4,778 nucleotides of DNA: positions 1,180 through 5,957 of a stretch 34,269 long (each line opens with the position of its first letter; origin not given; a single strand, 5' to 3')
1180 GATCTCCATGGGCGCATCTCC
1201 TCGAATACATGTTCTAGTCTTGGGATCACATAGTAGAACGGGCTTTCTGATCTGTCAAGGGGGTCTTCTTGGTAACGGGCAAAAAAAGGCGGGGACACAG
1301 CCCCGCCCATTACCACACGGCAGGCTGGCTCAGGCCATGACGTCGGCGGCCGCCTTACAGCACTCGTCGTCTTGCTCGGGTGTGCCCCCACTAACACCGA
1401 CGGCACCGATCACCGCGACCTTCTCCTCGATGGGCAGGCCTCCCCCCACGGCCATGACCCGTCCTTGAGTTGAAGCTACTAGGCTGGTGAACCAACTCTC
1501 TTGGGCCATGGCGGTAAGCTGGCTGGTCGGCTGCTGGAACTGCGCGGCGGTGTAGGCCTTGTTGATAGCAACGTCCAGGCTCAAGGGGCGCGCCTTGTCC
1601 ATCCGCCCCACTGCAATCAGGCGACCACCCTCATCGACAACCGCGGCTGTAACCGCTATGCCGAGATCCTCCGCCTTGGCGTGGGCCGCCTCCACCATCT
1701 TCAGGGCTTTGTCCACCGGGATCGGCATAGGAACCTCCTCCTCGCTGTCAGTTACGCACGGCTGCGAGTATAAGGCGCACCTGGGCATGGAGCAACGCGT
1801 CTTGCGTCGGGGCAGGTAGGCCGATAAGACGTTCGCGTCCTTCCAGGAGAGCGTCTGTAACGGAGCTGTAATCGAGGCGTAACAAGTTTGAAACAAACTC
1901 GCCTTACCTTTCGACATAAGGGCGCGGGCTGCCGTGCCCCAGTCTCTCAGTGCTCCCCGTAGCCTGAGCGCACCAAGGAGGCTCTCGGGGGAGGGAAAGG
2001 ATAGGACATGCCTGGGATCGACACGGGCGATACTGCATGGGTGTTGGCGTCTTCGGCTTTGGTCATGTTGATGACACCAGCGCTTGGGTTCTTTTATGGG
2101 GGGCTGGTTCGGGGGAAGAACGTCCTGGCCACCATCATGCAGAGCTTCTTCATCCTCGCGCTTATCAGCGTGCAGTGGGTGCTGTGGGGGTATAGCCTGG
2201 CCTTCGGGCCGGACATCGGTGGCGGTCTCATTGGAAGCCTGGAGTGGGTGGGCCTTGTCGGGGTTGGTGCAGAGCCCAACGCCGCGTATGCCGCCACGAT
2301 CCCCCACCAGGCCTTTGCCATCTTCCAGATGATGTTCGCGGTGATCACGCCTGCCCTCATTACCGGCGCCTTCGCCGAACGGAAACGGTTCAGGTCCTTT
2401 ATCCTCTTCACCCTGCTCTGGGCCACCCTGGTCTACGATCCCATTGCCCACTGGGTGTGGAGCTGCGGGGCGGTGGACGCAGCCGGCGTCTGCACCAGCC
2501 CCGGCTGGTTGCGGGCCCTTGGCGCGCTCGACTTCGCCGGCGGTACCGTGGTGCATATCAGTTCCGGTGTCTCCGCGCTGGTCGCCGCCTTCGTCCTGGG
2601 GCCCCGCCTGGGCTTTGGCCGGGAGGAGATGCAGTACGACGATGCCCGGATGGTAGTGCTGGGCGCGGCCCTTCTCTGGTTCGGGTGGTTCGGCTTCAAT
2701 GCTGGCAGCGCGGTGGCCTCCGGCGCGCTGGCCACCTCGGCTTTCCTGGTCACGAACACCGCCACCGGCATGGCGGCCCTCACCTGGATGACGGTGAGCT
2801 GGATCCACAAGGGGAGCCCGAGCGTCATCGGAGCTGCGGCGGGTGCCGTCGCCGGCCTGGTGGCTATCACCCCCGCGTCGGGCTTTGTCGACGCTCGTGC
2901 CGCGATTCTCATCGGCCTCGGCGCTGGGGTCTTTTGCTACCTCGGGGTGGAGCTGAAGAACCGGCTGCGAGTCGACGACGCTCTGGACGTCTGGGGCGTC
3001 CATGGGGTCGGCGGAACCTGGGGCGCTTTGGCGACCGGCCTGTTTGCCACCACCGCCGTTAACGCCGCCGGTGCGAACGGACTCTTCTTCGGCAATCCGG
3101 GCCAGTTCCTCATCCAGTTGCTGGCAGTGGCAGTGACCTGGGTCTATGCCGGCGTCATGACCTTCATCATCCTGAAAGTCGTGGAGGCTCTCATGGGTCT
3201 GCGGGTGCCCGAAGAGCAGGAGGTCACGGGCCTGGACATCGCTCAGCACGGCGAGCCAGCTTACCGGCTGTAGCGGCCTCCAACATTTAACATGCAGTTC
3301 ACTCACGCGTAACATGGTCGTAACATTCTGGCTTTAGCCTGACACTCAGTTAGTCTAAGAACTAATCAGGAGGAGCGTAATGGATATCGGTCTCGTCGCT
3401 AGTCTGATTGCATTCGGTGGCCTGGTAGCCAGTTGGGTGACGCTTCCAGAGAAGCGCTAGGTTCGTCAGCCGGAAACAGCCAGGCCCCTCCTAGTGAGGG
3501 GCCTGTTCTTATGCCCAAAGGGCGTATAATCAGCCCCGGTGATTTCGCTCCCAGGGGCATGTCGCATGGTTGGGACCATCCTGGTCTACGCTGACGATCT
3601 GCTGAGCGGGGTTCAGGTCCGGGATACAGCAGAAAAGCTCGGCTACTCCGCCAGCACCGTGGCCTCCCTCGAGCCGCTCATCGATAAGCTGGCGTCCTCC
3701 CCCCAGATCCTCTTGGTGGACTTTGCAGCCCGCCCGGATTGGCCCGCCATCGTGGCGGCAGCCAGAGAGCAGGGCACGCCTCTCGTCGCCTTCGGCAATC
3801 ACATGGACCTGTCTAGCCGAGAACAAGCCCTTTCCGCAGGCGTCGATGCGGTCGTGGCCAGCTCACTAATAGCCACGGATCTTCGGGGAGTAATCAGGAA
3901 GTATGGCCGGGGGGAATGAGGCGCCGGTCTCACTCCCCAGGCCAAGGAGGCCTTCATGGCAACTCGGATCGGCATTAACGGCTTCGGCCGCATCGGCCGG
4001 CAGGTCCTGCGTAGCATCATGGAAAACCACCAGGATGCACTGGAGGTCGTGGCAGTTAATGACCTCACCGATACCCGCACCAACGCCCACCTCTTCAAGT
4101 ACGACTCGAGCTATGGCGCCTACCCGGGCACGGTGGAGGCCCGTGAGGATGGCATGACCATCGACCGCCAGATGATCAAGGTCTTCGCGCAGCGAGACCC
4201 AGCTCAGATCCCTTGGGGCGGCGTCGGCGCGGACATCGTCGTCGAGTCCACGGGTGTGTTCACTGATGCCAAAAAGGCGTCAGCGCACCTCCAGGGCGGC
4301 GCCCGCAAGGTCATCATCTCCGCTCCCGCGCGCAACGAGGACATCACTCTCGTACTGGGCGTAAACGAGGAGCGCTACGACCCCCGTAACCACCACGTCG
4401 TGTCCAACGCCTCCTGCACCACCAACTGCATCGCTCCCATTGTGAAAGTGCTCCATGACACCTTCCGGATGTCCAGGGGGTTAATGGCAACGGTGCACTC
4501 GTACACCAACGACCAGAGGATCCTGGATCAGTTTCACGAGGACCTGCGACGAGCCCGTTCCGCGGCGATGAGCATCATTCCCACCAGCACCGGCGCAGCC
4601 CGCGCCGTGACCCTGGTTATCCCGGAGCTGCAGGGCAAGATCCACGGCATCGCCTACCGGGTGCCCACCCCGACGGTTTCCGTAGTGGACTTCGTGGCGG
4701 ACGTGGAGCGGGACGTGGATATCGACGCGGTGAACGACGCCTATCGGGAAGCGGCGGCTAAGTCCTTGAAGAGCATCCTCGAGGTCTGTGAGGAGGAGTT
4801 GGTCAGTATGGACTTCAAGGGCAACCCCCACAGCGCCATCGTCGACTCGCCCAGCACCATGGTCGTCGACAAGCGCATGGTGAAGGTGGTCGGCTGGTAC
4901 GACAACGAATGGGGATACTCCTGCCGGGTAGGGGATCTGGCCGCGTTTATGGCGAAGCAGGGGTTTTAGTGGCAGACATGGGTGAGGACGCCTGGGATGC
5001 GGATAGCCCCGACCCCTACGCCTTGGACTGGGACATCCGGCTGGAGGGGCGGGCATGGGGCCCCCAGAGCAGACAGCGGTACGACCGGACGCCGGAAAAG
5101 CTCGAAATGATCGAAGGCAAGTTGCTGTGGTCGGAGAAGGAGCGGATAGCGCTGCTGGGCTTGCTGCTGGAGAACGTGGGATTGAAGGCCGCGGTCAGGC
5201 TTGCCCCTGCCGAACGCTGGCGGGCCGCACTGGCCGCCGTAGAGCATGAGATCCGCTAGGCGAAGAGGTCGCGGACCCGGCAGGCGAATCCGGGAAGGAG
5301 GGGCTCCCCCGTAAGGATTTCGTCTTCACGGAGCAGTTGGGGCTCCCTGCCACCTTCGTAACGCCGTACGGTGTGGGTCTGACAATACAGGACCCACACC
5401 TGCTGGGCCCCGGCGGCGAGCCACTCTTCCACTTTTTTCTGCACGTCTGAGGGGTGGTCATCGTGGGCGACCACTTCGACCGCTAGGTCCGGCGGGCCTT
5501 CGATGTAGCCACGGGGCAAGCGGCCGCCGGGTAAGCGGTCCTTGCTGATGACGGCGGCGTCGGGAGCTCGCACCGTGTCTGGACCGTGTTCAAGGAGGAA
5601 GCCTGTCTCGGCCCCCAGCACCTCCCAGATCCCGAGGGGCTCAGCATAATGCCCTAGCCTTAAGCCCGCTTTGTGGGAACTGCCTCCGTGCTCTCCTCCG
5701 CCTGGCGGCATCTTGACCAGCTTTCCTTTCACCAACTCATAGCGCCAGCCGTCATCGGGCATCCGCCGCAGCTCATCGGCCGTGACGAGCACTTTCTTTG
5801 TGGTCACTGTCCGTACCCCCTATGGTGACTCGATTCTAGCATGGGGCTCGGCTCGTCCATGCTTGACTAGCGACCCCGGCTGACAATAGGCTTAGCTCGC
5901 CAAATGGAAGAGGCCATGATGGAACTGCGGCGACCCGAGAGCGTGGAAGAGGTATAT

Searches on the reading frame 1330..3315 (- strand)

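Call 40: search_protein_families(library=pfam, proteins=[window:1330-3315:-], max_evalue=0.0001)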
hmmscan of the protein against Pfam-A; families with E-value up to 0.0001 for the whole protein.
window:1330-3315:- (661 aa): 1 family
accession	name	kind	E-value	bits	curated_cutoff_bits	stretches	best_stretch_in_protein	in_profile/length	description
PF03928.20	HbpS-like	-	1.1e-35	122.9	25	1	534-657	3-127/128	Haem degrading protein HbpS-like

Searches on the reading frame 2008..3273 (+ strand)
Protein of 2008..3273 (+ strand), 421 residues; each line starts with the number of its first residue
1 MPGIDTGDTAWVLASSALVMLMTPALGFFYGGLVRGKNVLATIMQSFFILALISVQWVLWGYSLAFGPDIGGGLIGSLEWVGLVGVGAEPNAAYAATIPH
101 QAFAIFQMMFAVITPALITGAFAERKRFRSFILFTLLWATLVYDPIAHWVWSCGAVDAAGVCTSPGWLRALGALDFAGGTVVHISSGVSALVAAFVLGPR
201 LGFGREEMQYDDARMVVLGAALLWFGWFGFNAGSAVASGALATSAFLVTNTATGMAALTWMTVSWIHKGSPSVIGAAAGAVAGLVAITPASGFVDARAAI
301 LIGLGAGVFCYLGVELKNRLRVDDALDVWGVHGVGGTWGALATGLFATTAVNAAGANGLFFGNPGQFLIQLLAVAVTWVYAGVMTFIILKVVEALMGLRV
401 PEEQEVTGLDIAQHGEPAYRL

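Call 78: search_protein_families(library=pfam, proteins=[window:2008-3273:+], max_evalue=0.001)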
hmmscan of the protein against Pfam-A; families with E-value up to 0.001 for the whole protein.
window:2008-3273:+ (421 aa): 1 family
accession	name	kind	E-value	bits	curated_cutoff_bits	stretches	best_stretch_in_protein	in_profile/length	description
PF00909.26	Ammonium_transp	-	6.5e-124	414.1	23.2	1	10-419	1-399/399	Ammonium Transporter Family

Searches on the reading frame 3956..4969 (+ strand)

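Call 40: search_protein_families(library=pfam, proteins=[window:3956-4969:+], max_evalue=0.0001)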
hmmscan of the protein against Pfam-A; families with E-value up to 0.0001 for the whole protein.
window:3956-4969:+ (337 aa): 2 families
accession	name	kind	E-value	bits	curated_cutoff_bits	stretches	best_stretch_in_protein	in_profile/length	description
PF02800.25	Gp_dh_C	-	4.8e-62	208.6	24.4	1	159-315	1-158/158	Glyceraldehyde 3-phosphate dehydrogenase, C-terminal domain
PF00044.30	Gp_dh_N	-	5e-38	129.9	31.7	1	4-104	2-100/101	Glyceraldehyde 3-phosphate dehydrogenase, NAD binding domain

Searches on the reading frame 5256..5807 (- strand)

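Call 40: search_protein_families(library=pfam, proteins=[window:5256-5807:-], max_evalue=0.0001)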
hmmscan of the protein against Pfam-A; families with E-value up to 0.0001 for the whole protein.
window:5256-5807:- (183 aa): 1 family
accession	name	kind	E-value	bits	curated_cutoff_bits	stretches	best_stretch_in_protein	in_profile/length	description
PF05685.18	Uma2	-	2.4e-29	102.5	27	1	11-178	2-171/172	Putative restriction endonuclease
